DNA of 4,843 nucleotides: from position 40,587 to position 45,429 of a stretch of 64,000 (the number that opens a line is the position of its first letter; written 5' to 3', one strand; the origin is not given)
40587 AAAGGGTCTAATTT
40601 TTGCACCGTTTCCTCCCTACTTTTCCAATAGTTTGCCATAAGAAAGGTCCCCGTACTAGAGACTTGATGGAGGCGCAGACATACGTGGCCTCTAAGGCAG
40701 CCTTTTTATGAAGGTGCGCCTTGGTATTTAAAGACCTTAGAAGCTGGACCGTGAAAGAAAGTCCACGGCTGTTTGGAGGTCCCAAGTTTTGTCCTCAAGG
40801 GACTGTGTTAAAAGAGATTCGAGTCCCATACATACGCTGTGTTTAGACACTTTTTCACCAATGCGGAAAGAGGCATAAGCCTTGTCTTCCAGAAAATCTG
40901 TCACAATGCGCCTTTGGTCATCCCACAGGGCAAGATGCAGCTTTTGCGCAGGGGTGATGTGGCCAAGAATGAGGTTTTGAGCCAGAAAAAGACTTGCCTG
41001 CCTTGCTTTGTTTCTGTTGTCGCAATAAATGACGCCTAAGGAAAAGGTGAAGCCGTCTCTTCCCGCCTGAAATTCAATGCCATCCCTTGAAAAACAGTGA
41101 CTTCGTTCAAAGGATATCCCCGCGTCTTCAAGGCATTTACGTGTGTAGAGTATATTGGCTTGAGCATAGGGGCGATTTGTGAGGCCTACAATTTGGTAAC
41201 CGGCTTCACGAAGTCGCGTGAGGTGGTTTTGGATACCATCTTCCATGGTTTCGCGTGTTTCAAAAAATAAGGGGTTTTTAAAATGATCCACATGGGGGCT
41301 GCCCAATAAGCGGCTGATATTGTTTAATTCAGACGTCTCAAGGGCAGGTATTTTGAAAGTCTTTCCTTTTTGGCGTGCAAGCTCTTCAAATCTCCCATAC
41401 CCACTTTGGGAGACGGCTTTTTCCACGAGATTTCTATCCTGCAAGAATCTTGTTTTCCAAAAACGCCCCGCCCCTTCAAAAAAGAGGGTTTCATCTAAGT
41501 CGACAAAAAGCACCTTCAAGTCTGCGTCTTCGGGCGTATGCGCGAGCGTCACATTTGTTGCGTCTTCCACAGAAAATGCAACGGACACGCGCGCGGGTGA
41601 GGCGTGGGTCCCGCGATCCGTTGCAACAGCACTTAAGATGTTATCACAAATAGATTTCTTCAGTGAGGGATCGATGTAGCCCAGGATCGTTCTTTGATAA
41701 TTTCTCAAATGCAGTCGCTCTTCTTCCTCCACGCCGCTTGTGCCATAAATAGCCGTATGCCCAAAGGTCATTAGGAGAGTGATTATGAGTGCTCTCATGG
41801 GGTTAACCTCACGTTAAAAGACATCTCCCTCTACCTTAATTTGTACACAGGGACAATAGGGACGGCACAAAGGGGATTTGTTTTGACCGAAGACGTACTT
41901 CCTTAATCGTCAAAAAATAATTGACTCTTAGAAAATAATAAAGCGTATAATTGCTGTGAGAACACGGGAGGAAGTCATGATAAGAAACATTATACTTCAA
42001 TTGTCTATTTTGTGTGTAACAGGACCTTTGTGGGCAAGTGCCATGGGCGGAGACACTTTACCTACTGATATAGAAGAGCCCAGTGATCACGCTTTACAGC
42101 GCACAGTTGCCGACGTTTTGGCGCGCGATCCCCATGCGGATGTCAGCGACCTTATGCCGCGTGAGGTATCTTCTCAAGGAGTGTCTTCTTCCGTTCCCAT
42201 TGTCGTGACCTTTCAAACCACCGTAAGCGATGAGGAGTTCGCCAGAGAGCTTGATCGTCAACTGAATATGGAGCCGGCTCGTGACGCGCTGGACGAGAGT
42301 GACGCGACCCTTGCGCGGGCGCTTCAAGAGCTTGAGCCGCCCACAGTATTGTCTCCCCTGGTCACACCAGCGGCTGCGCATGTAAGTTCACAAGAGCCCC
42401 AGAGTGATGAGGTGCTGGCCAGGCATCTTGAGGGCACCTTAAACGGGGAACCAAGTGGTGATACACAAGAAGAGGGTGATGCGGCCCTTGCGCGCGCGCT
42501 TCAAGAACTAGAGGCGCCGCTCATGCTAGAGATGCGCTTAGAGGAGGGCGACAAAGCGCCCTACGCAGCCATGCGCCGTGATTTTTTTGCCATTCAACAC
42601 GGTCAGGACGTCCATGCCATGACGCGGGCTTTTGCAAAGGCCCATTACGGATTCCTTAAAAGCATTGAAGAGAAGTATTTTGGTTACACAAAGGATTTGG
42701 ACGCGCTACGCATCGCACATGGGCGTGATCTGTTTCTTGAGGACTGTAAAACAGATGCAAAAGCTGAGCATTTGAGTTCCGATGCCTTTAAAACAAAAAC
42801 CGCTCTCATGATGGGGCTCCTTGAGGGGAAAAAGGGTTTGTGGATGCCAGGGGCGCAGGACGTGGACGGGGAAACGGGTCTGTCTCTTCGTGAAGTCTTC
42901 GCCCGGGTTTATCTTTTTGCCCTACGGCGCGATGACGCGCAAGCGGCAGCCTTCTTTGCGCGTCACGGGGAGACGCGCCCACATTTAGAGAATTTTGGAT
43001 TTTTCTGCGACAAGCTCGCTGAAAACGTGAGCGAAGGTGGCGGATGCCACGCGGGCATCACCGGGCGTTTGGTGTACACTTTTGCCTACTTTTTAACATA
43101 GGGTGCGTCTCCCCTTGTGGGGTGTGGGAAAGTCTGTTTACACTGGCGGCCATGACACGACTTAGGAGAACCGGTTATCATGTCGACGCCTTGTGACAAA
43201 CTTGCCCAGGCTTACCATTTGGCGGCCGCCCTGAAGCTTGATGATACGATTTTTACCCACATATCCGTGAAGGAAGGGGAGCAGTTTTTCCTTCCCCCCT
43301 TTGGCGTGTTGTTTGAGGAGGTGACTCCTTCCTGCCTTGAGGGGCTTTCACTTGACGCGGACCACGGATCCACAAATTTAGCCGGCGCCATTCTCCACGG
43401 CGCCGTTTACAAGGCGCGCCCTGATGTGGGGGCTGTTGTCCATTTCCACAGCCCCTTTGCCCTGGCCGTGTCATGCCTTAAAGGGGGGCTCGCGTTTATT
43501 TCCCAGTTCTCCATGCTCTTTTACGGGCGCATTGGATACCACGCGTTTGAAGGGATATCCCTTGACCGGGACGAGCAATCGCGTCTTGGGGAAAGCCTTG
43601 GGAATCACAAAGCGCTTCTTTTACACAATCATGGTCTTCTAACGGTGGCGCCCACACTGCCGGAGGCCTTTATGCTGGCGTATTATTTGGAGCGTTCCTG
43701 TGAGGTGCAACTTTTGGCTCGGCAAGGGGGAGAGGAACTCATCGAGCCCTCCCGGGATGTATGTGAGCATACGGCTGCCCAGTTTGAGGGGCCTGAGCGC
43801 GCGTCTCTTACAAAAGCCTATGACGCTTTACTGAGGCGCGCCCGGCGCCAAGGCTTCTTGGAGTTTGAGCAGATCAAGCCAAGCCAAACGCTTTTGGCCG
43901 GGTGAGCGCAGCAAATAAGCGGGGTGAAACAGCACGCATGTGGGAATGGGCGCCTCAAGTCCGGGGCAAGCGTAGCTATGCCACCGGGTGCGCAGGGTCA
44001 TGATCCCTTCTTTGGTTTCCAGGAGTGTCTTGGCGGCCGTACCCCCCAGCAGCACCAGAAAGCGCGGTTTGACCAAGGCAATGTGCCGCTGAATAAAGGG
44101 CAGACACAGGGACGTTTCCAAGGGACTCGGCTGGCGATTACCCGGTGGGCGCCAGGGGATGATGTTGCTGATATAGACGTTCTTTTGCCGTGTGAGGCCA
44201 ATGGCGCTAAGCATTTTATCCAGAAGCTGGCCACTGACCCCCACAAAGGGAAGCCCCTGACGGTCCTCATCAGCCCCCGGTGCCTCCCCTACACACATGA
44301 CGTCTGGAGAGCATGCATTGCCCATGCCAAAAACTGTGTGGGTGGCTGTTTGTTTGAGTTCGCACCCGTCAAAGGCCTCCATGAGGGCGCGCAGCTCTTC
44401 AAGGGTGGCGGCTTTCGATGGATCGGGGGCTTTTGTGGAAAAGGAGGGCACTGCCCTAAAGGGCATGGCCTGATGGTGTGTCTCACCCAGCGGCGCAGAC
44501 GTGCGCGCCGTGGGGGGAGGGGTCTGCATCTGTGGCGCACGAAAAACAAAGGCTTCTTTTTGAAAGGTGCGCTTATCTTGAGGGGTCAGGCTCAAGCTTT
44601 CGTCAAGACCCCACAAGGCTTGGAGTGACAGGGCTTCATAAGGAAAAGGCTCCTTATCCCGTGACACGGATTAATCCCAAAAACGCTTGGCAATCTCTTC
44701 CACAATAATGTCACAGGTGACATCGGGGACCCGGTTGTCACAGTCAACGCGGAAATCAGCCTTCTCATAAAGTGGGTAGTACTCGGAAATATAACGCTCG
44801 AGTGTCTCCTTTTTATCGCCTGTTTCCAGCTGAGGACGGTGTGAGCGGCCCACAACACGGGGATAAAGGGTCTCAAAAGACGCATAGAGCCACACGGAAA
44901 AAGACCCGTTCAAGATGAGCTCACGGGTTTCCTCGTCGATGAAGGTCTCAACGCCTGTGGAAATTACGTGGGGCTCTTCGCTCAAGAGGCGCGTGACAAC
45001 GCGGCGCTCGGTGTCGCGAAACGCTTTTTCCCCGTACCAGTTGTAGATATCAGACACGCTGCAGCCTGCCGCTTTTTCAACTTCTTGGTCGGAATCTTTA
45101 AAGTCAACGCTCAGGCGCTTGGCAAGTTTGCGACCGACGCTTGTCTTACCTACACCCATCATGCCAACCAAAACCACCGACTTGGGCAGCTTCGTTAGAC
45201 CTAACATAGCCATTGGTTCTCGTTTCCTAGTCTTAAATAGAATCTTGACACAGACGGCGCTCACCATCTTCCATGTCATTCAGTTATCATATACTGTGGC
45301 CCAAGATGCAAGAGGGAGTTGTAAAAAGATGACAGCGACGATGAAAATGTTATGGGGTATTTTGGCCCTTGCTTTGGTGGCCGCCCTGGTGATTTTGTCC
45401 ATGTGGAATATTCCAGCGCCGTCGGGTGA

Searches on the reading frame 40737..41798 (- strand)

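Call 3: search_protein_families(library=pfam, proteins=[window:40737-41798:-], max_evalue=0.01)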
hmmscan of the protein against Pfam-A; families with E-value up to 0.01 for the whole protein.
window:40737-41798:- (353 aa): 0 families

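Call 4: search_protein_families(library=ncbifam, proteins=[window:40737-41798:-], max_evalue=0.01)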
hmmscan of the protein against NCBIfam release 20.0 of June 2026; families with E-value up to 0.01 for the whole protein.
window:40737-41798:- (353 aa): 0 families

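Call 60: search_protein_families(library=pfam, proteins=[window:40737-41798:-], max_evalue=5)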
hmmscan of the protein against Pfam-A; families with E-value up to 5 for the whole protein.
window:40737-41798:- (353 aa): 3 families
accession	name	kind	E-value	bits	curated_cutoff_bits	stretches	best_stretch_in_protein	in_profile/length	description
PF11019.14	DUF2608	-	0.075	12.9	22.6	1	180-265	78-164/244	Protein of unknown function (DUF2608)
PF13475.11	DUF4116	-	0.16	12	24.9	1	116-134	21-39/49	Domain of unknown function (DUF4116)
PF08235.19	LNS2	-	0.27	11.1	32.3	1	182-223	73-112/226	LNS2 (Lipin/Ned1/Smp2)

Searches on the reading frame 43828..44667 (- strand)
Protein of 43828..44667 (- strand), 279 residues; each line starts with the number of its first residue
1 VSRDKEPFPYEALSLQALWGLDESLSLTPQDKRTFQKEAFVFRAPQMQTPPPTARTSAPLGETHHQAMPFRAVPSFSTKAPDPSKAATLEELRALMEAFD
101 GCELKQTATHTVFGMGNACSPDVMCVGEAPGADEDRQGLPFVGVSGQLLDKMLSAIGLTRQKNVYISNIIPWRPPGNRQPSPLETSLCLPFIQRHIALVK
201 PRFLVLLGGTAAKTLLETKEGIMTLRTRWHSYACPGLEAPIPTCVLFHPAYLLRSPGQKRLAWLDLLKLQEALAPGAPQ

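Call 7: search_protein_families(library=pfam, proteins=[window:43828-44667:-], max_evalue=0.001)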
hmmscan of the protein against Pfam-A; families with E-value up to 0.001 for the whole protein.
window:43828-44667:- (279 aa): 1 family
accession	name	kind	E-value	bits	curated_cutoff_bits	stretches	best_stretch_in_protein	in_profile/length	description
PF03167.25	UDG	-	1.8e-33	116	24.3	1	113-264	1-138/141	Uracil DNA glycosylase superfamily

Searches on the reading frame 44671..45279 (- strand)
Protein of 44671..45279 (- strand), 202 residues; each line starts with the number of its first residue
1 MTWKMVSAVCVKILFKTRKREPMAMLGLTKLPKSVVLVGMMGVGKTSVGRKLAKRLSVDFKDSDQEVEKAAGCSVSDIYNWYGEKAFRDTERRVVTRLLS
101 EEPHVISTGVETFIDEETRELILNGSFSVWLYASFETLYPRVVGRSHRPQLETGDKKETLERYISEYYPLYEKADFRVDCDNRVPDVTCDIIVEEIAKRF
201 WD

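Call 7: search_protein_families(library=pfam, proteins=[window:44671-45279:-], max_evalue=0.001)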
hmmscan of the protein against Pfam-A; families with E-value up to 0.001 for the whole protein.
window:44671-45279:- (202 aa): 4 families
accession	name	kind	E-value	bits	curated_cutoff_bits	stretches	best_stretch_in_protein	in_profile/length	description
PF01202.28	SKI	-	5.1e-38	131.1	22.1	1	41-195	1-157/159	Shikimate kinase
PF13238.12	AAA_18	-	6.6e-11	43.2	29.4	1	35-151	1-117/128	AAA domain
PF13671.12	AAA_33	-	1.1e-05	26.2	27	1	35-164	2-137/143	AAA domain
PF13401.12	AAA_22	-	0.00081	20.2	27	0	33-92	6-64/130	AAA domain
